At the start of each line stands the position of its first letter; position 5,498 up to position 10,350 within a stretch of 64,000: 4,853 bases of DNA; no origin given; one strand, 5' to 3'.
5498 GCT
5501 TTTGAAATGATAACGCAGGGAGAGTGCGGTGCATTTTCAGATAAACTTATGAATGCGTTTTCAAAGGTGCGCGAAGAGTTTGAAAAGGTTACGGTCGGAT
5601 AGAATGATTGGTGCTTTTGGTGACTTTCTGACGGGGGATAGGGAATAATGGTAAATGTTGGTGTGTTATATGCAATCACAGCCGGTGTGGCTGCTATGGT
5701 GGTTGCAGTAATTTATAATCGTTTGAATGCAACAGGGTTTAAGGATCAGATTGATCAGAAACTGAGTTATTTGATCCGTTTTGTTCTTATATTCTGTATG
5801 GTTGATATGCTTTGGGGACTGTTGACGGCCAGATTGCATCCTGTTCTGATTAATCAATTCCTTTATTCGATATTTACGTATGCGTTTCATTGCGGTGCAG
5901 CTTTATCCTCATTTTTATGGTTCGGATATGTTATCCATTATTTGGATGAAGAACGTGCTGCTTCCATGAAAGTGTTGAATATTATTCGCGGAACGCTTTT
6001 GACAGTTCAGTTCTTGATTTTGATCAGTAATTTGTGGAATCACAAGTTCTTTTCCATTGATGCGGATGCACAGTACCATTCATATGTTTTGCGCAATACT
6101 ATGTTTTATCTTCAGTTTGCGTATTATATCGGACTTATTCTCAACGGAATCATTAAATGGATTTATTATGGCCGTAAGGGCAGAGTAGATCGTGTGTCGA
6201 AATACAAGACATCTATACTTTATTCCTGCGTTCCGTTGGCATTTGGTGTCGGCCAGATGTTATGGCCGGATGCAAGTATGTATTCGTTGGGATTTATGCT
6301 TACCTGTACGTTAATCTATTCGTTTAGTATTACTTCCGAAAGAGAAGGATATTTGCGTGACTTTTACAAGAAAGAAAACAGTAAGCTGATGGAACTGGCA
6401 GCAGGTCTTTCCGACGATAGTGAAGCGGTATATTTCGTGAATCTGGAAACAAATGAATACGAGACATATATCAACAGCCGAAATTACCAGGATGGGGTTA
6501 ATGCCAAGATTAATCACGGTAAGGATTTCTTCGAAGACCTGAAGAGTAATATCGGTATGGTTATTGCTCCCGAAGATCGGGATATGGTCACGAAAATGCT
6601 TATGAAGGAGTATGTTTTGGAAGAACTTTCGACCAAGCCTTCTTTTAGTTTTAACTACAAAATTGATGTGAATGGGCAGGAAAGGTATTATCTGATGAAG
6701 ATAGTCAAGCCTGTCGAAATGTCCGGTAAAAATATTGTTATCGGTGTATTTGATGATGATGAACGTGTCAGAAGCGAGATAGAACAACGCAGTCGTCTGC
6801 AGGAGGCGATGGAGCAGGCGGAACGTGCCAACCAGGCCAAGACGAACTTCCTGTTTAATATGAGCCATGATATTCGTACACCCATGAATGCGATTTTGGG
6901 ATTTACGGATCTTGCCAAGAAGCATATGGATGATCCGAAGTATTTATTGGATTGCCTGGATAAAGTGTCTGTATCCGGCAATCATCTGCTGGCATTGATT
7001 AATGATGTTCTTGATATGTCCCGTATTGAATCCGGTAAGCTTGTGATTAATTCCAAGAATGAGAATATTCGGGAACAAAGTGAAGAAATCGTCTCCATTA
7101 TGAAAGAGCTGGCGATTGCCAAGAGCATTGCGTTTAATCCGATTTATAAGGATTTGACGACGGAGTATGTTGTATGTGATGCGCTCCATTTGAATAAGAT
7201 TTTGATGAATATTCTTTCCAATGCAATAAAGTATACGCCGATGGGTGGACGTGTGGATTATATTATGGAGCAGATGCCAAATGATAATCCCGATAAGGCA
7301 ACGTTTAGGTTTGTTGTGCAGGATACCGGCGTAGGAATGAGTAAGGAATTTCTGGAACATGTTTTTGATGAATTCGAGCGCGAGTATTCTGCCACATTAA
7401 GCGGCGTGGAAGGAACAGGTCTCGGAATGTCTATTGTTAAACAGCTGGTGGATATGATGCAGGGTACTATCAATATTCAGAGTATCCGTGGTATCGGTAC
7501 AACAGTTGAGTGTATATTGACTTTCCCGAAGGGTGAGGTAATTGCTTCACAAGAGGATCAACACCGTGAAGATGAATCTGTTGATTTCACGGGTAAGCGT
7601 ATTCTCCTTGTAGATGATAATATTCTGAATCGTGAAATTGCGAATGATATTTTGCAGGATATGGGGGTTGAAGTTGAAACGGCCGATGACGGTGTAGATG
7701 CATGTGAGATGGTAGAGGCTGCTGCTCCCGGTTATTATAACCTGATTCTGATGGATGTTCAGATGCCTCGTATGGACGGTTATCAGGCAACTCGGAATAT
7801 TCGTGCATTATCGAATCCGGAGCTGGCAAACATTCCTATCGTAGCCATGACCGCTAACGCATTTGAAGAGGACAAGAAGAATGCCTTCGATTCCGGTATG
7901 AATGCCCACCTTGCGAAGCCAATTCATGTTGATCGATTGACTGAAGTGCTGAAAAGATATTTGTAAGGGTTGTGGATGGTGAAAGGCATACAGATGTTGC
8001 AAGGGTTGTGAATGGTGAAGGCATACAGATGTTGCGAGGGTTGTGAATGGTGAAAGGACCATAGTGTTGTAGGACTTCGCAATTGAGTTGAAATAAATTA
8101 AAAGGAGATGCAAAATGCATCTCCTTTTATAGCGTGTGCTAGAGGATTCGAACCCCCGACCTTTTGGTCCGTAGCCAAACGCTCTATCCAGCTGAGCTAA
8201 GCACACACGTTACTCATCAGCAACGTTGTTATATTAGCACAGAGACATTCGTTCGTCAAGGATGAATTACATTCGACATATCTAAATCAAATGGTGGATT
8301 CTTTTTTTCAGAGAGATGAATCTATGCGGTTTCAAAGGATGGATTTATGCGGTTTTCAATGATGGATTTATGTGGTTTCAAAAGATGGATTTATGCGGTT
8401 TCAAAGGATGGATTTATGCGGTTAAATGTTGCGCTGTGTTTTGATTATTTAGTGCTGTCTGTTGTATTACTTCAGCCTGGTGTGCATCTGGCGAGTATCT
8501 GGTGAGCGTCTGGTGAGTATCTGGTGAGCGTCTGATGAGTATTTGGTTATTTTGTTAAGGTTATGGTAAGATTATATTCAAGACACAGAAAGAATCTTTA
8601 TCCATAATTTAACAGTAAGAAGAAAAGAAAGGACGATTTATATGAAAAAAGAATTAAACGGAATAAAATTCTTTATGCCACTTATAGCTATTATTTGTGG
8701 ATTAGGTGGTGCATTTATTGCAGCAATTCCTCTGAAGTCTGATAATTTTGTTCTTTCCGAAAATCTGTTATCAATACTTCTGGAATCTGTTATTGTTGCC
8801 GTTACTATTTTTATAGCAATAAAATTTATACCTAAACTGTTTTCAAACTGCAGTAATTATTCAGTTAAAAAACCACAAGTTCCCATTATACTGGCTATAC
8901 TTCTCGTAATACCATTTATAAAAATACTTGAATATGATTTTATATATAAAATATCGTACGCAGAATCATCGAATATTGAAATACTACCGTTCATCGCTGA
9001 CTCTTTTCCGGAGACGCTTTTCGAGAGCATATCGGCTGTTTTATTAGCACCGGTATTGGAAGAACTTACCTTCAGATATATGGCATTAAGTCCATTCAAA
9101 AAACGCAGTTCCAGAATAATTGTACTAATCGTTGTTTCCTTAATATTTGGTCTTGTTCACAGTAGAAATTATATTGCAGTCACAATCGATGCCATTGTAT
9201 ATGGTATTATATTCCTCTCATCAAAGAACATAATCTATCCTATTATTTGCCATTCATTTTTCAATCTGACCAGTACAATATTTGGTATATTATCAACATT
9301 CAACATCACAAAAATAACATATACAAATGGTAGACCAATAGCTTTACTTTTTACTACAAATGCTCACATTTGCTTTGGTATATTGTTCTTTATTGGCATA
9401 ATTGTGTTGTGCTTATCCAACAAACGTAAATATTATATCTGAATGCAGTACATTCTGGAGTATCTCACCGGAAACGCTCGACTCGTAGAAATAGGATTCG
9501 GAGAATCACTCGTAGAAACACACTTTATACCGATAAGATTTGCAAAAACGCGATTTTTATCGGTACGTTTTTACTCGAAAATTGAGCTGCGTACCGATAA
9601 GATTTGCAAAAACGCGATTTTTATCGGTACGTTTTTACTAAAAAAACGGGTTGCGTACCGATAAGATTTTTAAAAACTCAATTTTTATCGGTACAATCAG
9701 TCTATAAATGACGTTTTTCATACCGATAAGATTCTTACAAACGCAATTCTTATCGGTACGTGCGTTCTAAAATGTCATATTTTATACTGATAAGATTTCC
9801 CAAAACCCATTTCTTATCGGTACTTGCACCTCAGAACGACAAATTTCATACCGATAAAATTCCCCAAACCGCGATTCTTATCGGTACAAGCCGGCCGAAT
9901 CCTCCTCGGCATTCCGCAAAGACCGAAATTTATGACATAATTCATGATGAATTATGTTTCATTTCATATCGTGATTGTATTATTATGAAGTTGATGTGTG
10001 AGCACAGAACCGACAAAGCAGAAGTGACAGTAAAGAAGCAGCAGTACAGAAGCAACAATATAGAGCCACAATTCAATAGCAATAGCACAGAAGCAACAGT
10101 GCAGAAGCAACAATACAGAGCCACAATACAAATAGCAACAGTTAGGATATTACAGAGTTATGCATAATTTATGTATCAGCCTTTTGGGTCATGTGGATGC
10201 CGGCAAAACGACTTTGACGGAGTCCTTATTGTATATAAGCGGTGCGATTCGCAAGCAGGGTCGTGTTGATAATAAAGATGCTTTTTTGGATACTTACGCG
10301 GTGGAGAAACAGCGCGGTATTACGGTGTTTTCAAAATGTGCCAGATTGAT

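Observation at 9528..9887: Six-copy, 64-bp-periodic array of a 39-bp palindromic element upstream of the Tet(M)-like GTPase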

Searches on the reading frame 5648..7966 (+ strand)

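Call 9: search_protein_families(library=pfam, proteins=[window:5648-7966:+])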
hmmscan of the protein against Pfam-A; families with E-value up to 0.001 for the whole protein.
window:5648-7966:+ (772 aa): 3 families
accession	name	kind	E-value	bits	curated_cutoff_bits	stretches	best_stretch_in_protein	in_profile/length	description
PF00072.30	Response_reg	-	9.7e-26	90.6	30.2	1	652-768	1-110/111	Response regulator receiver domain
PF02518.31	HATPase_c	-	1.3e-23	84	26.4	1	511-625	2-108/111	Histidine kinase-, DNA gyrase B-, and HSP90-like ATPase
PF00512.31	HisKA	-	1.7e-15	57.3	26.9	1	397-463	1-66/66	His Kinase A (phospho-acceptor) domain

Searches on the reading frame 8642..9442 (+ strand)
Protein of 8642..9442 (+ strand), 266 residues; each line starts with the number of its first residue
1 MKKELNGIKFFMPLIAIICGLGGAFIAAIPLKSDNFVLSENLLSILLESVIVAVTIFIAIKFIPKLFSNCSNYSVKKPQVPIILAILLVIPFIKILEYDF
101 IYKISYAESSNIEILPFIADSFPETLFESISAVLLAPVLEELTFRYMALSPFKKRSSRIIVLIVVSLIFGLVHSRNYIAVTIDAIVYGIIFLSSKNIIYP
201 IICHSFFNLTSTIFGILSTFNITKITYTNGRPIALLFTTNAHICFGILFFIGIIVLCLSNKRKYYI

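Call 9: search_protein_families(library=pfam, proteins=[window:8642-9442:+])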
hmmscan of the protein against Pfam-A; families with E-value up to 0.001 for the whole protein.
window:8642-9442:+ (266 aa): 1 family
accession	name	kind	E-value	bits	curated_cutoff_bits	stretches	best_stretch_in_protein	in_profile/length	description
PF02517.21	Rce1-like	-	1.1e-16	61.3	22.4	1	125-209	4-92/93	Type II CAAX prenyl endopeptidase Rce1-like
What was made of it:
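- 8642..9442 (+): Context only: upstream gene, a CPBP/Rce1-like intramembrane protease. Its stop codon lies 85 bp before unit 1. call 9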

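Call 33: find_encoding_contigs(protein=window:8642-9442:+, flank=3000, max_places=10)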
Protein window:8642-9442:+ (266 aa): no gene with exactly this product is on record in the collection.

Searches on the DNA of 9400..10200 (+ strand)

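Call 10: search_dna_similar(query=window:9400-10200:+, collection=plasmids, mode=distant)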
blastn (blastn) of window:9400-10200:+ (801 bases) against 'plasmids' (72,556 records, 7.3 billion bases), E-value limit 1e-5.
No match.
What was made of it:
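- Tried and rejected: No match (call 10).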

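Call 30: search_rna_families(source=window, start=9400, end=10200, threshold=evalue, max_evalue=10)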
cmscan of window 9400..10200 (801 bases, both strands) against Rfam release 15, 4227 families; matches with E-value up to 10: 16.
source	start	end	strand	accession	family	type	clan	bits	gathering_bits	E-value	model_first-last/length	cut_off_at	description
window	9525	9696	+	RF04128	MIR8562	Gene; miRNA;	-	32.2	211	0.00065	1-242/242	no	MIR8562 microRNA precursor family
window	9568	9728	+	RF03532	SQ2397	Cis-reg;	-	25.8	100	0.028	1-243/243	no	Cis-regulator of HTH transcription factor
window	9575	9722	+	RF02583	Teg23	Gene; sRNA;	-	22.1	166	0.0063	1-433/433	no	S. aureus Teg23 small RNA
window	9938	9993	+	RF00570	SNORD64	Gene; snRNA; snoRNA; CD-box;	CL00069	22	40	0.17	1-67/67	no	Small Nucleolar RNA SNORD64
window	9607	9730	+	RF02730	JA02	Gene; sRNA;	-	20.1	49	4.6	1-116/116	no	Aggregatibacter sRNA JA02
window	9603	9641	-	RF03697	mir-722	Gene; miRNA;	-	18.3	81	1.6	13-53/67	no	mir-722 microRNA precursor family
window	9604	9709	+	RF01436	S_pombe_snR33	Gene; snRNA; snoRNA; HACA-box;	CL00027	18.2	80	3.3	1-145/145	no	small nucleolar RNA snR33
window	9529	9757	-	RF04128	MIR8562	Gene; miRNA;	-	18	211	0.96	1-242/242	no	MIR8562 microRNA precursor family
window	9544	9612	+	RF03822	mir-3931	Gene; miRNA;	-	17.9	49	1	1-77/77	no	mir-3931 microRNA precursor family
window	9726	9861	+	RF00616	LhrC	Gene; sRNA;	CL00114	17.1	110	9.8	1-111/111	no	Listeria LhrC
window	9526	9580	-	RF03697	mir-722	Gene; miRNA;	-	16.3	81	5.7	1-67/67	no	mir-722 microRNA precursor family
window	9911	9990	-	RF01860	Afu_455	Gene; snRNA; snoRNA; CD-box;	-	16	48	5.3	1-92/92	no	A. fumigatus snoRNA Afu_455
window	9765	9920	+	RF02583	Teg23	Gene; sRNA;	-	15.9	166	0.33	1-433/433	no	S. aureus Teg23 small RNA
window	9691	9795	-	RF04097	MIR2630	Gene; miRNA;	-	13.3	144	7.8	1-229/229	no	MIR2630 microRNA precursor family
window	9719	9819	-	RF01822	RsaJ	Gene; sRNA;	-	11.9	100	4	1-287/287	no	RNA Staph. aureus A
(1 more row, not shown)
